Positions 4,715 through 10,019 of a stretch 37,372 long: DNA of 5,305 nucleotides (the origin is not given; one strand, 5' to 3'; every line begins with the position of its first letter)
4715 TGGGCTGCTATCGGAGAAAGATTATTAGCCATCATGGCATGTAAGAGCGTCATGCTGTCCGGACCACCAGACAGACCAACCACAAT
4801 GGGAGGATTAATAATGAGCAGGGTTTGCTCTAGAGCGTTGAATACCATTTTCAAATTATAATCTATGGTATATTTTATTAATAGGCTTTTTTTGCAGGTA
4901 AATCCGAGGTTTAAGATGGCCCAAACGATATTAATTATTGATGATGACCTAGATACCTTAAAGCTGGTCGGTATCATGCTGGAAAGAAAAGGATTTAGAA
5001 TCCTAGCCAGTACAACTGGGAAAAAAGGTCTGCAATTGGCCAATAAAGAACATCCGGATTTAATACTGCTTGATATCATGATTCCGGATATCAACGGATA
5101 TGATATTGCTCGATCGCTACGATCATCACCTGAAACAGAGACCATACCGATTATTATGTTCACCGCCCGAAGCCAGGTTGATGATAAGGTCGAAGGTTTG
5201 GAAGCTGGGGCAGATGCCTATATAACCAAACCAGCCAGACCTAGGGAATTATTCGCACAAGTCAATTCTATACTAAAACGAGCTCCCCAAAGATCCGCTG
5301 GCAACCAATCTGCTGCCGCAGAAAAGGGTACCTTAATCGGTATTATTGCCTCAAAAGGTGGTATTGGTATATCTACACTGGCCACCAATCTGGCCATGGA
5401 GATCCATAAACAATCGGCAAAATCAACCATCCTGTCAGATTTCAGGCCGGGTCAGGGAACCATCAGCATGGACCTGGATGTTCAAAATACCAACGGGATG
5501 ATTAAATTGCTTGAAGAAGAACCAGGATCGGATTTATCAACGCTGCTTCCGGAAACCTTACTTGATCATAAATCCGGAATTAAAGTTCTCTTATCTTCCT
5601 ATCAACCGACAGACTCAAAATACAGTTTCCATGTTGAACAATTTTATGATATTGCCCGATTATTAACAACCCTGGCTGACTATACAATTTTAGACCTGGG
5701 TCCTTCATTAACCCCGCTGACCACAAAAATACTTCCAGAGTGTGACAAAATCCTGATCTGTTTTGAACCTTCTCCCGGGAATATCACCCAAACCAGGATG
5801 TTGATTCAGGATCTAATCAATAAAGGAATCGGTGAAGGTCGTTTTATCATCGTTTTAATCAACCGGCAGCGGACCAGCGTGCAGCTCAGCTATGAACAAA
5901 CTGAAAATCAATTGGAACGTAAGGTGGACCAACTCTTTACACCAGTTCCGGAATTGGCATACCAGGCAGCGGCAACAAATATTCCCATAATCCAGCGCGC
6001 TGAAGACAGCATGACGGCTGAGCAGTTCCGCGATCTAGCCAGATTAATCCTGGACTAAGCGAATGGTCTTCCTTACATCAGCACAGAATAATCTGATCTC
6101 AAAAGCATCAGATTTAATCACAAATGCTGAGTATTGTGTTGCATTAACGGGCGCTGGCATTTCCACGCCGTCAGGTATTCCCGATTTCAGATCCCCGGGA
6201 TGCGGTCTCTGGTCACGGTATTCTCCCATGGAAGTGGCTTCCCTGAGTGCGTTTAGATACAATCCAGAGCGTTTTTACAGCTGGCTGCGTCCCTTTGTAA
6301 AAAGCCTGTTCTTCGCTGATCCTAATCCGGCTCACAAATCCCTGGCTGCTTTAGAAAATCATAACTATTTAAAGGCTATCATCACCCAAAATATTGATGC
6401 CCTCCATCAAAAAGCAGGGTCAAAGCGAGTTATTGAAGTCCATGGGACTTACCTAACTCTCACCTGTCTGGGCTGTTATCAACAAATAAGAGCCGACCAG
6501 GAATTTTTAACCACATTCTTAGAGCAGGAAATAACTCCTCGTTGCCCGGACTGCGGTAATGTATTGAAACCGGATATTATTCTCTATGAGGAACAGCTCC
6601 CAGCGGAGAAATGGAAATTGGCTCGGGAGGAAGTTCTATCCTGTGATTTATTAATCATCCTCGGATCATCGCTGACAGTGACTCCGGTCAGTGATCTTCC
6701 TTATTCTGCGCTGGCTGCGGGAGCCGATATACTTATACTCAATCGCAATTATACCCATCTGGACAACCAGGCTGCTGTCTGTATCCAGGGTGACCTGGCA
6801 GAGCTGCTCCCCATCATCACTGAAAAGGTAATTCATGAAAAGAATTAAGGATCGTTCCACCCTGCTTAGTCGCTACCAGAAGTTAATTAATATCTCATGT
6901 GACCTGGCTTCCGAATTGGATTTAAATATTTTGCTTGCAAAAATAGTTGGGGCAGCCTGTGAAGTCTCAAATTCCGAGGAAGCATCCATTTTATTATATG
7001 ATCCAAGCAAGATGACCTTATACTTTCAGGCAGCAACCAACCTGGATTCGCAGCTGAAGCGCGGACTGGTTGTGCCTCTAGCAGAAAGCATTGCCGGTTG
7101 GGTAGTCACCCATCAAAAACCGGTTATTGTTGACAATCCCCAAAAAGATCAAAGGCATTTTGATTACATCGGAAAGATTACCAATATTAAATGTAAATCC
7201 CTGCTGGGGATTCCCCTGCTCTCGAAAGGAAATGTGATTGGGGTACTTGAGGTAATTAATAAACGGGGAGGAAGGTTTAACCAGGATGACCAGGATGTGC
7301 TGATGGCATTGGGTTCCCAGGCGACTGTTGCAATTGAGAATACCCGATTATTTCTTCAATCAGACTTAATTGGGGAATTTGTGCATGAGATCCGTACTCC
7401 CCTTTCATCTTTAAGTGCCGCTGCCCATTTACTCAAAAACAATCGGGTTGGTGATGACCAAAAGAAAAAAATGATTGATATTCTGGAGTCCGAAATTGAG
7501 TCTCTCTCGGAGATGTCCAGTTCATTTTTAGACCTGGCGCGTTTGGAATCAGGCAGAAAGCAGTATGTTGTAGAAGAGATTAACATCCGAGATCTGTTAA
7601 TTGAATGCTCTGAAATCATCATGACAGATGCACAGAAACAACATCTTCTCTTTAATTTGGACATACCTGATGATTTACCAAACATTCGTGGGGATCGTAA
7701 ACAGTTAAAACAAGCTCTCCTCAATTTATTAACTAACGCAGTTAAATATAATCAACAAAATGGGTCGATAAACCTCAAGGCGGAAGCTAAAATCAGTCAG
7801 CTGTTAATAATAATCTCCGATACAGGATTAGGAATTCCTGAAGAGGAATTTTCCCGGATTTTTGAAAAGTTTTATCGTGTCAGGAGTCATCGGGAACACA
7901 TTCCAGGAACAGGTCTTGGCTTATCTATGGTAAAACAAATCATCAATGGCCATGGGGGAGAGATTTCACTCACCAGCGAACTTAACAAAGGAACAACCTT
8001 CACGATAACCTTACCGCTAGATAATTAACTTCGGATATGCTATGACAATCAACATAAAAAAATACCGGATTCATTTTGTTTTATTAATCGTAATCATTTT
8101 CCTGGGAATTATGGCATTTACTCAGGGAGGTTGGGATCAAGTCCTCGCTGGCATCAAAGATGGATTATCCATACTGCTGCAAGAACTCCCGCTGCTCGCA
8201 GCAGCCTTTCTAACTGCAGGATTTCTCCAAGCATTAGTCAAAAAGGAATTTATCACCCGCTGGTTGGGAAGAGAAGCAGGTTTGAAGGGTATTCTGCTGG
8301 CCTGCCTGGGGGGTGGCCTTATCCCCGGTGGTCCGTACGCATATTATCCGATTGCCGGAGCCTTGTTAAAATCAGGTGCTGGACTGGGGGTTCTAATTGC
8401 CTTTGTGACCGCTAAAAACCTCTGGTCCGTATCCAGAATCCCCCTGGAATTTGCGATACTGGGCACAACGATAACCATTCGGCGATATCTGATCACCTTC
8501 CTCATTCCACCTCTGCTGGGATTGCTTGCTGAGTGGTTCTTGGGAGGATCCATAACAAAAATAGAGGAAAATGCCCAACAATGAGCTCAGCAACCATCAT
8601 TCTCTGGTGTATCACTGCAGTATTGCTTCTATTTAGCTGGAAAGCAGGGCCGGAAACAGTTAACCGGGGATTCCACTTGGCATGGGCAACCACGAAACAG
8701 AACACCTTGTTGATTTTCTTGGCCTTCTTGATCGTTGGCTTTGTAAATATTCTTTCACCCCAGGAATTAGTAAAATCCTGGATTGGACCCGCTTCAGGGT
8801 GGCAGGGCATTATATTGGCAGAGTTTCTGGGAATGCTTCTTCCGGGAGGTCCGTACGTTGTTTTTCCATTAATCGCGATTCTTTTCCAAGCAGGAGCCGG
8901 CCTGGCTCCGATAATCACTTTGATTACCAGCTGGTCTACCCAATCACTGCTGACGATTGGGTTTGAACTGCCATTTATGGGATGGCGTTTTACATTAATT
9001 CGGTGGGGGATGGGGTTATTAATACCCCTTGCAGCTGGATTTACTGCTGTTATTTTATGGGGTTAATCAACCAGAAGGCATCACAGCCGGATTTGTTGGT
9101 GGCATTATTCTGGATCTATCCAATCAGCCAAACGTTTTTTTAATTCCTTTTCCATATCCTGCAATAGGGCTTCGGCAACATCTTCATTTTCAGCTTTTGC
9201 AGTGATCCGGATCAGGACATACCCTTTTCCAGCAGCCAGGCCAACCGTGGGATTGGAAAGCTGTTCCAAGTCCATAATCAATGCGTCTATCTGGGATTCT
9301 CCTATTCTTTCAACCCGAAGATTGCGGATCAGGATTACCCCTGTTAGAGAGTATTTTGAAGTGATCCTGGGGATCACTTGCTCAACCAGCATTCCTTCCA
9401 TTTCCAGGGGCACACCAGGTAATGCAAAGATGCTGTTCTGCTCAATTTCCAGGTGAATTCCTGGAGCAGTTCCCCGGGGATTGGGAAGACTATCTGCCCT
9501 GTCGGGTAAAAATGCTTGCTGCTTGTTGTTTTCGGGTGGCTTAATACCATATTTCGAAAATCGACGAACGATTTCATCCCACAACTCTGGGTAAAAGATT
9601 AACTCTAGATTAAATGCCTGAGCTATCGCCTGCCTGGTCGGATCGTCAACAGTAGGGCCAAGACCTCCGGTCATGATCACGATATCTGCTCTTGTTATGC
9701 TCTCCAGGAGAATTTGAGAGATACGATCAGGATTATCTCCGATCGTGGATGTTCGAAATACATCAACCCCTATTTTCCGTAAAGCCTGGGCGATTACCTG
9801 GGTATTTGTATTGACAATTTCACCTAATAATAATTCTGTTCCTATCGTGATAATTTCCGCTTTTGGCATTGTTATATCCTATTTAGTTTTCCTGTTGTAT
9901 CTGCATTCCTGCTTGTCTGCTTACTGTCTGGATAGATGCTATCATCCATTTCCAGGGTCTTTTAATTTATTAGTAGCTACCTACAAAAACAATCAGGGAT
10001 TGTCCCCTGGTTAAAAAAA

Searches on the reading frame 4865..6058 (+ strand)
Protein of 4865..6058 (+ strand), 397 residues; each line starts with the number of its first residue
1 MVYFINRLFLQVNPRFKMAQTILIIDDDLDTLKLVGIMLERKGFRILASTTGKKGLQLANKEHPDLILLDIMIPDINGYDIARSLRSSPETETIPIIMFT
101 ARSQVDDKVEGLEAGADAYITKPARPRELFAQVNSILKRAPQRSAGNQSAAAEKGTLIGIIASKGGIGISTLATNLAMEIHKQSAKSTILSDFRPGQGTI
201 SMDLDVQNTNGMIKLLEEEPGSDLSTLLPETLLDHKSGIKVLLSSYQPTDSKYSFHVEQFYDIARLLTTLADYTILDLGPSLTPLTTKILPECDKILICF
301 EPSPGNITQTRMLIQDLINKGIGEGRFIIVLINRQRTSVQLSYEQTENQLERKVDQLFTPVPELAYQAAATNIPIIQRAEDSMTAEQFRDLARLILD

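Call 25: search_protein_families(library=pfam, proteins=[window:4865-6058:+], max_evalue=0.00001)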
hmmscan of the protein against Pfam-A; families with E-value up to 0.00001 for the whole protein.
window:4865-6058:+ (397 aa): 2 families
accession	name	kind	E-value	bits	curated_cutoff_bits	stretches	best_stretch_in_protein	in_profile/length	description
PF00072.30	Response_reg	-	7e-28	97.4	30.2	1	22-133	1-110/111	Response regulator receiver domain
PF13614.12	AAA_31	-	2.5e-07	31.2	27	1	157-304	3-151/177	AAA domain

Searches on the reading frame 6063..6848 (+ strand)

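Call 25: search_protein_families(library=pfam, proteins=[window:6063-6848:+], max_evalue=0.00001)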
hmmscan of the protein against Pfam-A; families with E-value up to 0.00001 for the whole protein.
window:6063-6848:+ (261 aa): 1 family
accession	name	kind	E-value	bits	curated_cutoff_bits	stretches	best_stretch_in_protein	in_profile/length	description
PF02146.23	SIR2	-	1.5e-49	168.9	24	1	30-208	1-180/180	Sir2 family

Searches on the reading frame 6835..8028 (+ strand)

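Call 25: search_protein_families(library=pfam, proteins=[window:6835-8028:+], max_evalue=0.00001)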
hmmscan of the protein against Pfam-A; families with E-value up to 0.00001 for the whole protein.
window:6835-8028:+ (397 aa): 5 families
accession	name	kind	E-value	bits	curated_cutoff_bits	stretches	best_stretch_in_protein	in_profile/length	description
PF02518.31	HATPase_c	-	2.3e-30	105.7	26.4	1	286-396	1-110/111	Histidine kinase-, DNA gyrase B-, and HSP90-like ATPase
PF13185.12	GAF_2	-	1.1e-20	74.6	28.6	1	28-168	2-136/136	GAF domain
PF01590.32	GAF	-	2.3e-16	61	22.4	1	29-167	1-133/133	GAF domain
PF00512.31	HisKA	-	4.7e-13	49.4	26.9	1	176-240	3-66/66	His Kinase A (phospho-acceptor) domain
PF13492.12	GAF_3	-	1.6e-08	35.5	27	1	33-169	5-129/129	GAF domain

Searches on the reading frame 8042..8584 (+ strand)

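Call 25: search_protein_families(library=pfam, proteins=[window:8042-8584:+], max_evalue=0.00001)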
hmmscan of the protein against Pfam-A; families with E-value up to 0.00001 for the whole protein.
window:8042-8584:+ (180 aa): 1 family
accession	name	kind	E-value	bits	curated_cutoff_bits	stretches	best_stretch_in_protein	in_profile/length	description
PF03773.19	ArsP_1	-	2e-12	47.3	32.3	1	43-163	11-131/294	Predicted permease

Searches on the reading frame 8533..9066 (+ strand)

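Call 25: search_protein_families(library=pfam, proteins=[window:8533-9066:+], max_evalue=0.00001)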
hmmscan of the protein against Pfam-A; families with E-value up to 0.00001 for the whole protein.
window:8533-9066:+ (177 aa): 1 family
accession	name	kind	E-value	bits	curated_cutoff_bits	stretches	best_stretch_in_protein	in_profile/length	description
PF03773.19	ArsP_1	-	1.8e-08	34.4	32.3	1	52-170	11-129/294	Predicted permease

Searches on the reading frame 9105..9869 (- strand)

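Call 26: search_protein_families(library=pfam, proteins=[window:9105-9869:-], max_evalue=0.00001)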
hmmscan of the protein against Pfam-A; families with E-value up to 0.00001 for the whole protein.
window:9105-9869:- (254 aa): 2 families
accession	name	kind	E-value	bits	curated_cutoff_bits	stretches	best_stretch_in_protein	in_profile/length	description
PF00994.29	MoCF_biosynth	-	5.2e-36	123.9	26.6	1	5-169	1-142/144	Probable molybdopterin binding domain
PF18146.6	CinA_KH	-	7.5e-17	61.6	27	1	182-251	2-71/73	Damage-inducible protein CinA KH domain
